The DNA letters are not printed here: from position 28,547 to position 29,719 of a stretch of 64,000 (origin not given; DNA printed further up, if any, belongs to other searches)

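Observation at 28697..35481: Two CmcJ/NvfI-family paralogs bracketing a flavoprotein/amidohydrolase gene set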

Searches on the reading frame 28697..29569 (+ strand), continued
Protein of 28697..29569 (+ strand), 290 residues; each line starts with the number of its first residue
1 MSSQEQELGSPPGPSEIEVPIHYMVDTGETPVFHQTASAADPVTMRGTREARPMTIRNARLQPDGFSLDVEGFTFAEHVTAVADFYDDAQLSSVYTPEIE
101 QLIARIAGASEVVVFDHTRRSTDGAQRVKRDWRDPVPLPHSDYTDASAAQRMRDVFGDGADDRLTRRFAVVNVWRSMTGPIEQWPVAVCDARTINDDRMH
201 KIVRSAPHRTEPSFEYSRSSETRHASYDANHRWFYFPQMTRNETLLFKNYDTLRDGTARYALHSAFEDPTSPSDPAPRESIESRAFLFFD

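Call 11: find_encoding_contigs(protein=P0137, flank=10000, max_places=2)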
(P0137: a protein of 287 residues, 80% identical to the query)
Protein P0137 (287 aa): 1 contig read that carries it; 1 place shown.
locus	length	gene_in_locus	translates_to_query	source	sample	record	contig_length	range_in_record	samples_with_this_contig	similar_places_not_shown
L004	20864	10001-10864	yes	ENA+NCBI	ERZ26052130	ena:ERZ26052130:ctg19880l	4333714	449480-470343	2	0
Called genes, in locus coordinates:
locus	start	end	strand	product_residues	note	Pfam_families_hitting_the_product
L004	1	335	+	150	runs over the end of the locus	PF09391:DUF2000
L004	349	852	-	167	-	PF08327:AHSA1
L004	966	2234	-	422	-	PF01590:GAF, PF07701:HNOBA (weak), PF00211:Guanylate_cyc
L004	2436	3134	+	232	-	PF00565:SNase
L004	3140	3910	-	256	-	PF00106:adh_short, PF08659:KR, PF13561:adh_short_C2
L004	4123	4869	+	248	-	PF00106:adh_short, PF01370:Epimerase (weak), PF08659:KR, PF13561:adh_short_C2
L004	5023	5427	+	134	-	-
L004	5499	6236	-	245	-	PF00392:GntR, PF07729:FCD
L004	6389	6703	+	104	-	-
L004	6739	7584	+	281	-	PF02900:LigB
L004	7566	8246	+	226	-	PF00857:Isochorismatase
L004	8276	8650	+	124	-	PF07883:Cupin_2, PF05899:Cupin_3 (weak)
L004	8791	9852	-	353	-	PF02558:ApbA, PF08546:ApbA_C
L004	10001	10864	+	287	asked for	PF27522:YDMC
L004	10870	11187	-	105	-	PF03992:ABM (weak)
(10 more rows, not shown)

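Call 19: find_related_loci(query=A2, collection=genome_contigs, flank=10000)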
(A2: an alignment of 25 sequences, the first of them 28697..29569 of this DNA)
Query A2 (290 aa) in genome_contigs; peptide patterns used: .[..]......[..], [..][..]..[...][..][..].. (x = any residue, [..] = any of these).
90 stretches matched a pattern; 71 encode a relative of the query (tblastn E <= 1e-3); 69 distinct loci.
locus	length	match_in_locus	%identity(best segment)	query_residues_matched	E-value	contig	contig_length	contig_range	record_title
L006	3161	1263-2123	82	1-290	3e-166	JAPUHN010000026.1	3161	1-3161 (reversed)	MAG: Alphaproteobacteria bacterium isolate KW1-S08_12 KW1-S08_12_cg26, whole genome shotgun sequence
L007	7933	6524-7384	80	1-290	9e-158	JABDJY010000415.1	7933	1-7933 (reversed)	MAG: Alphaproteobacteria bacterium isolate SS_bin_35 k127_2959069, whole genome shotgun sequence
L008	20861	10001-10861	80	1-290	4e-157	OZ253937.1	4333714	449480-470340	MAG: Alphaproteobacteria bacterium isolate 26bd64c0-0f2d-4e52-a063-61ff611ccdf2 genome assembly, chromosome: 1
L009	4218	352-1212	74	1-290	1e-146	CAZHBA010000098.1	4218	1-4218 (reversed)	MAG TPA_asm: uncultured Rhodospirillaceae bacterium isolate SRP260945_co2_420 genome assembly, contig: k141_3855435, who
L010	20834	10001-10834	68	13-290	1e-127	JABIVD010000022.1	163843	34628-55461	MAG: Rhodospirillaceae bacterium isolate SI072_bin63 k141_958496, whole genome shotgun sequence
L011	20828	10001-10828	68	15-290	2e-127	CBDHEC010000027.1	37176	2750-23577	MAG: Alphaproteobacteria bacterium isolate 1c81f69c-037a-4853-b6df-20dfcc48d13e genome assembly, contig: contig_27, whol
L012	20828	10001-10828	70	15-290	1e-126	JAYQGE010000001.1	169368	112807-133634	MAG: Rhodospirillaceae bacterium isolate SD9007_COM_concoct_bins.tsv.127_sub NODE_15_length_169368_cov_16.827887, whole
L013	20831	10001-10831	65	14-290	1e-125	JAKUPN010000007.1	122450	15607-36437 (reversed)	MAG: Alphaproteobacteria bacterium isolate ALOHA_A2.5_4 A2.5-Alphaproteobacteria-2_7, whole genome shotgun sequence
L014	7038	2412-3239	70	15-290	4e-125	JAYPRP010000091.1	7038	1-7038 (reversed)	MAG: Rhodospirillaceae bacterium isolate SD3107_S37.maxbin.038_sub NODE_3950_length_7038_cov_6.00934, whole genome shotg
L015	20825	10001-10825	68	16-290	4e-125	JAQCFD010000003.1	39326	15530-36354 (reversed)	MAG: Proteobacteria bacterium isolate casp40-mb.141 NODE_2374_length_39326_cov_0.062559, whole genome shotgun sequence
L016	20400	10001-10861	67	1-290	2e-133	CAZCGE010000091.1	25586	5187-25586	MAG TPA_asm: uncultured Devosia sp. isolate binchicken_co165_338 genome assembly, contig: k141_2844255, whole genome sho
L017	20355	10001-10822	68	17-290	2e-124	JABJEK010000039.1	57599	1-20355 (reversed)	MAG: Rhodospirillaceae bacterium isolate SI074_bin10 k141_723276, whole genome shotgun sequence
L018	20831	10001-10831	64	14-290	4e-124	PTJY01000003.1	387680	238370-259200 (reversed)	MAG: Alphaproteobacteria bacterium MarineAlpha12_Bin1 CFH42_3, whole genome shotgun sequence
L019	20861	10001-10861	62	1-290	6e-121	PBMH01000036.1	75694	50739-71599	MAG: Alphaproteobacteria bacterium isolate SP218 MHASMcontig_1597964, whole genome shotgun sequence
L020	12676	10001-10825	65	16-290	1e-118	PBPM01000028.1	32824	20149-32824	MAG: Rhodospirillaceae bacterium isolate RS361 TaraRedSea_contig_5913, whole genome shotgun sequence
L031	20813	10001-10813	62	21-290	2e-109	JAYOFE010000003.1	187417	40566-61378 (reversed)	MAG: Alphaproteobacteria bacterium isolate 139551_S153_metabat_bins_sspec.tsv.071 NODE_29_length_187417_cov_48.962255, w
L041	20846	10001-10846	53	5-290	7e-99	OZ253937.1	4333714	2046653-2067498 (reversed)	MAG: Alphaproteobacteria bacterium isolate 26bd64c0-0f2d-4e52-a063-61ff611ccdf2 genome assembly, chromosome: 1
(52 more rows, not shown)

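Call 38: predict_structure(alignment_id=A2)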
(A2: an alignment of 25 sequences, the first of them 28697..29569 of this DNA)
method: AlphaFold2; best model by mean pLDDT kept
length: 290 residues; sequences in the alignment: 25
mean_pLDDT: 87.5   pTM: 0.87
mean pLDDT of the five models: 87.5, 87.4, 86.6, 86.2, 84.7
residues with pLDDT >= 90: 183; 70-90: 79; 50-70: 17; < 50: 11
segments of 3 or more residues with pLDDT < 50: 1-9
pLDDT, mean of each block of 10 residues (from residue 1): 40 86 87 77 75 96 93 95 91 96 97 93 89 83 92 93 95 92 93 91 71 62 92 95 95 90 93 91 95
secondary structure, 60 per line:
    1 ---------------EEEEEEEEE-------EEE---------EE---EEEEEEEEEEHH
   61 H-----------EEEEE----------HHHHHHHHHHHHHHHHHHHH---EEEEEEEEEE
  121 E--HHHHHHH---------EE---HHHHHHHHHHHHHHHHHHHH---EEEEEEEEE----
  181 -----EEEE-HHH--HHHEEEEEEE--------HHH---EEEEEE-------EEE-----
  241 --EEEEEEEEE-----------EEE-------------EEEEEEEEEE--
elements in order: E16-24 E32-34 E49-58 E73-77 H88-107 E111-121 H124-130 H145-164 E168-176 E186-189 E199-205 E220-225 E233-235 E243-251 E263-265 E279-288

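Call 40: fold_search(model_id=the predicted structure, library=pdb)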
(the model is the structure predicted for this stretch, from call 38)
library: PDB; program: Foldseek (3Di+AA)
matches with E <= 10: 1300; with E <= 0.001: 14
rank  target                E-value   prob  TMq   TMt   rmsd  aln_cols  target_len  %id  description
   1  7eus_A                2.5e-24  1.00  0.80  0.81   3.9       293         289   28  Crystal structures of 2-oxoglutarate dependent dioxygenase (CTB9) from Cercospora sp. JNU001 (released 2022-05-25)
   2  7enb_B                5.1e-24  1.00  0.79  0.84   3.7       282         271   26  iron and alpha-ketoglutarate-dependent endoperoxidase NvfI with different conformation (released 2021-07-14)
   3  7euu_A                5.4e-24  1.00  0.81  0.81   3.9       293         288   28  Crystal structures of 2-oxoglutarate dependent dioxygenase (CTB9) in complex with N-oxalylglycine and pre-cercosporin (released 2022-05-25)
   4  7eut_B                6.4e-24  1.00  0.80  0.81   4.0       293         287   28  Crystal structures of 2-oxoglutarate dependent dioxygenase (CTB9) in complex with N-oxalylglycine (released 2022-05-25)
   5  7emz_A                6.4e-24  1.00  0.80  0.83   3.6       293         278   26  iron and alpha-ketoglutarate-dependent endoperoxidase NvfI W199F variant (released 2021-07-14)
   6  7eus_B                7.6e-24  1.00  0.82  0.82   3.8       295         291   27  Crystal structures of 2-oxoglutarate dependent dioxygenase (CTB9) from Cercospora sp. JNU001 (released 2022-05-25)
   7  7emz_B                1.5e-23  1.00  0.78  0.84   3.5       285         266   26  iron and alpha-ketoglutarate-dependent endoperoxidase NvfI W199F variant (released 2021-07-14)
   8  7eut_A                1.9e-23  1.00  0.81  0.82   3.7       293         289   28  Crystal structures of 2-oxoglutarate dependent dioxygenase (CTB9) in complex with N-oxalylglycine (released 2022-05-25)
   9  7de2_A                1.9e-23  1.00  0.80  0.84   3.3       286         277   26  iron and alpha-ketoglutarate-dependent endoperoxidase NvfI (released 2021-07-14)
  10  7de2_B                4.8e-23  1.00  0.79  0.85   3.3       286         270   26  iron and alpha-ketoglutarate-dependent endoperoxidase NvfI (released 2021-07-14)
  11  2rdq                  3.8e-04  1.00  0.35  0.37   6.5       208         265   15  Crystal Structure of PtlH with Fe/alpha ketoglutarate bound (released 2007-10-16)
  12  5ep9_B                4.7e-04  1.00  0.31  0.34  15.2       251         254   14  Crystal structure of the non-heme alpha ketoglutarate dependent epimerase SnoN from nogalamycin biosynthesis (released 2016-05-11)
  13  5ep9_A                5.0e-04  1.00  0.31  0.35  13.9       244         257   13  Crystal structure of the non-heme alpha ketoglutarate dependent epimerase SnoN from nogalamycin biosynthesis (released 2016-05-11)
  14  5t22_B                8.3e-04  0.99  0.27  0.29  11.6       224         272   12  WELO5 SMALL MOLECULE HALOGENASE WITH NI(II) AND 2-OXOGLUTARATE P 21 CRYSTAL FORM (released 2017-08-23)
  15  5ep9_D                1.1e-03  1.00  0.30  0.35  11.3       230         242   13  Crystal structure of the non-heme alpha ketoglutarate dependent epimerase SnoN from nogalamycin biosynthesis (released 2016-05-11)
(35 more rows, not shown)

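Call 44: search_protein_families(library=pfam, proteins=[L018:12040-12858:-, L011:11584-12645:+, L012:11733-12848:+, L031:13685-15436:+, L011:15775-16828:+, L019:8864-9757:-, L017:7592-8860:-], max_evalue=0.001)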
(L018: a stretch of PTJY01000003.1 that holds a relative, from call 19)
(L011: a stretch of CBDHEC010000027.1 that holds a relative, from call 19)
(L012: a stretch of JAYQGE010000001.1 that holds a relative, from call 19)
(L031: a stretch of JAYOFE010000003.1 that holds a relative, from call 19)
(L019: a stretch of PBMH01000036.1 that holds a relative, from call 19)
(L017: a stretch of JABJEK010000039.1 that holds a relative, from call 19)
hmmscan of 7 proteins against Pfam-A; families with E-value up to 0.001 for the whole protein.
L018:12040-12858:- (272 aa): 2 families
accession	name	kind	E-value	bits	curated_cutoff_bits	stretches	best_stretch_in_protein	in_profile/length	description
PF00378.25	ECH_1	-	2.2e-55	188.2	27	1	17-270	3-249/251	Enoyl-CoA hydratase/isomerase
PF16113.10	ECH_2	-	3e-36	126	27.2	2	21-202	2-179/335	Enoyl-CoA hydratase/isomerase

L011:11584-12645:+ (353 aa): 1 family
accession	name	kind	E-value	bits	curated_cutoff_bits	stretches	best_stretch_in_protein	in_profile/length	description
PF00704.34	Glyco_hydro_18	-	2e-15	57.7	29.6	1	61-290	1-229/317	Glycosyl hydrolases family 18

L012:11733-12848:+ (371 aa): 4 families
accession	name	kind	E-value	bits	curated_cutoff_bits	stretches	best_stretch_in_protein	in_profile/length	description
PF13416.11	SBP_bac_8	-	3.8e-10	40.4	27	1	63-332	2-269/279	Bacterial extracellular solute-binding protein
PF13531.11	SBP_bac_11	-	8e-07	29.5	25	1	61-316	14-222/227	Bacterial extracellular solute-binding protein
PF01547.30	SBP_bac_1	-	1.1e-06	29.3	26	1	59-311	9-305/307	Bacterial extracellular solute-binding protein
PF13343.11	SBP_bac_6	-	0.00053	20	24.6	0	104-322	4-217/245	Bacterial extracellular solute-binding protein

L031:13685-15436:+ (583 aa): 1 family
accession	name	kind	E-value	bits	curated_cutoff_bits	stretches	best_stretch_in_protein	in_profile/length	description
PF00528.27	BPD_transp_1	-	2.2e-16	60.5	26.4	2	408-570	7-171/184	Binding-protein-dependent transport system inner membrane component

L011:15775-16828:+ (351 aa): 3 families
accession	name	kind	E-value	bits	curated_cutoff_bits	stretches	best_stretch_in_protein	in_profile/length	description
PF00005.33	ABC_tran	-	6.7e-32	111.4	25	1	26-173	2-136/137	ABC transporter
PF13304.12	AAA_21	-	3.6e-05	24.4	27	0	144-205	236-299/304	AAA domain, putative AbiEii toxin, Type IV TA system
PF08402.16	TOBE_2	-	4.6e-05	23.9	21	1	294-348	1-59/76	TOBE domain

L019:8864-9757:- (297 aa): 1 family
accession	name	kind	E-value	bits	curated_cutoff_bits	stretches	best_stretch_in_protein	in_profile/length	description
PF01522.26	Polysacc_deac_1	-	0.0004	20.8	23.1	1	47-161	8-105/124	Polysaccharide deacetylase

L017:7592-8860:- (422 aa): 2 families
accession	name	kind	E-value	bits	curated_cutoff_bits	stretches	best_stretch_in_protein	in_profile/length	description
PF13579.12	Glyco_trans_4_4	-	4.3e-10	40.6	29.7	1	46-203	18-147/158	Glycosyl transferase 4-like domain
PF13439.12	Glyco_transf_4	-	1.1e-07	32.5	28.5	1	94-221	47-169/170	Glycosyltransferase Family 4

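Call 55: find_encoding_contigs(protein=P0129, flank=6000, max_places=1)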
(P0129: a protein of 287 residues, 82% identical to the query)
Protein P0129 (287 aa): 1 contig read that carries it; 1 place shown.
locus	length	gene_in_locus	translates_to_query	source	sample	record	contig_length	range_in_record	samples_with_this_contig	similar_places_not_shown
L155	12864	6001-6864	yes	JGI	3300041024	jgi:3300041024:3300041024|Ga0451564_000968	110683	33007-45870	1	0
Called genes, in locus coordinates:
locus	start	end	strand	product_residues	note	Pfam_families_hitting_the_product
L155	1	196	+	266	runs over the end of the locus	PF01503:PRA-PH (faint), PF03819:MazG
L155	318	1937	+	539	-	PF00009:GTP_EFTU, PF01926:MMR_HSR1 (weak), PF22042:EF-G_D2, PF03144:GTP_EFTU_D2, PF16658:RF3_C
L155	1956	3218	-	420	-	PF07690:MFS_1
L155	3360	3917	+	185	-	-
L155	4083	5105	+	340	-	PF00296:Bac_luciferase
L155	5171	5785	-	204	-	PF01243:PNPOx_N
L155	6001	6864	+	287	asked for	PF27522:YDMC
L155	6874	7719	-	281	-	PF13247:Fer4_11, PF13620:CarboxypepD_reg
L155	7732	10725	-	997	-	PF21423:AhtL-like_1st, PF00384:Molybdopterin, PF01568:Molydop_binding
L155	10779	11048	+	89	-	-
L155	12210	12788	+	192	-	PF17957:Big_7 (weak)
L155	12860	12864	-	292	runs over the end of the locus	PF01488:Shikimate_DH (weak), PF03446:NAD_binding_2, PF03807:F420_oxidored, PF14833:NAD_binding_11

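Call 56: find_encoding_contigs(protein=P0141, flank=6000, max_places=1)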
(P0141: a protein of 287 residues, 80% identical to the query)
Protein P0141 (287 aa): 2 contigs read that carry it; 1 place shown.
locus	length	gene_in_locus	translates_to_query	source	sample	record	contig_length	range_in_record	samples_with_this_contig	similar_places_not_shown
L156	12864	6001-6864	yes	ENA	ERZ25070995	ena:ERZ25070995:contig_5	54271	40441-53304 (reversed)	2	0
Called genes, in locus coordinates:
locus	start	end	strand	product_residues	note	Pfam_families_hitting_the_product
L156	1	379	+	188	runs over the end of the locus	-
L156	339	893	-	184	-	PF13358:DDE_3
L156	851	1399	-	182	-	PF13384:HTH_23 (faint), PF13518:HTH_28 (weak), PF13551:HTH_29, PF13565:HTH_32, PF13592:HTH_33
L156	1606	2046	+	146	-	PF07370:DUF1489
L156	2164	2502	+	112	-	-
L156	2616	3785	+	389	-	PF14294:DUF4372, PF01609:DDE_Tnp_1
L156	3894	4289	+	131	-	-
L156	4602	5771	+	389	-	PF14294:DUF4372, PF01609:DDE_Tnp_1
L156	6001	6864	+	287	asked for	PF27522:YDMC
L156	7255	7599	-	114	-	-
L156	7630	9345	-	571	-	PF00528:BPD_transp_1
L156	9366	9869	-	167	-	PF01547:SBP_bac_1 (weak), PF13343:SBP_bac_6 (weak), PF13416:SBP_bac_8 (weak)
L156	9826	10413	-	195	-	PF13416:SBP_bac_8 (weak)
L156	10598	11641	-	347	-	PF02812:ELFV_dehydrog_N, PF00208:ELFV_dehydrog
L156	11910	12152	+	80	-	-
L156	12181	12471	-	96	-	PF03992:ABM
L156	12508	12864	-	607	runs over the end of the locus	PF02129:Peptidase_S15, PF08530:PepX_C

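Call 57: find_encoding_contigs(protein=P0159, flank=6000, max_places=1)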
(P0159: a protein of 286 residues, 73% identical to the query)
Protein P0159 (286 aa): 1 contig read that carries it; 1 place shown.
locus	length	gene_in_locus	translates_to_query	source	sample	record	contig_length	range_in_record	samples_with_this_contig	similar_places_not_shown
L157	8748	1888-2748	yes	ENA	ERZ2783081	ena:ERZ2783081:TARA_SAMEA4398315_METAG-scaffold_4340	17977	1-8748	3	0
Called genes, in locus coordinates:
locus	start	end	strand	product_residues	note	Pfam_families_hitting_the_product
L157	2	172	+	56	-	?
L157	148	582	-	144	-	-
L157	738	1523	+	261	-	PF02086:MethyltransfD12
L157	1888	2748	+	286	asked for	PF27522:YDMC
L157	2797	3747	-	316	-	PF03069:FmdA_AmdA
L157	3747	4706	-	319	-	PF01522:Polysacc_deac_1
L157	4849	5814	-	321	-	PF00107:ADH_zinc_N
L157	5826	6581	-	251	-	PF00561:Abhydrolase_1, PF01738:DLH (faint)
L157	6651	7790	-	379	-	PF00501:AMP-binding, PF13193:AMP-binding_C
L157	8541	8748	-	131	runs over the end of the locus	-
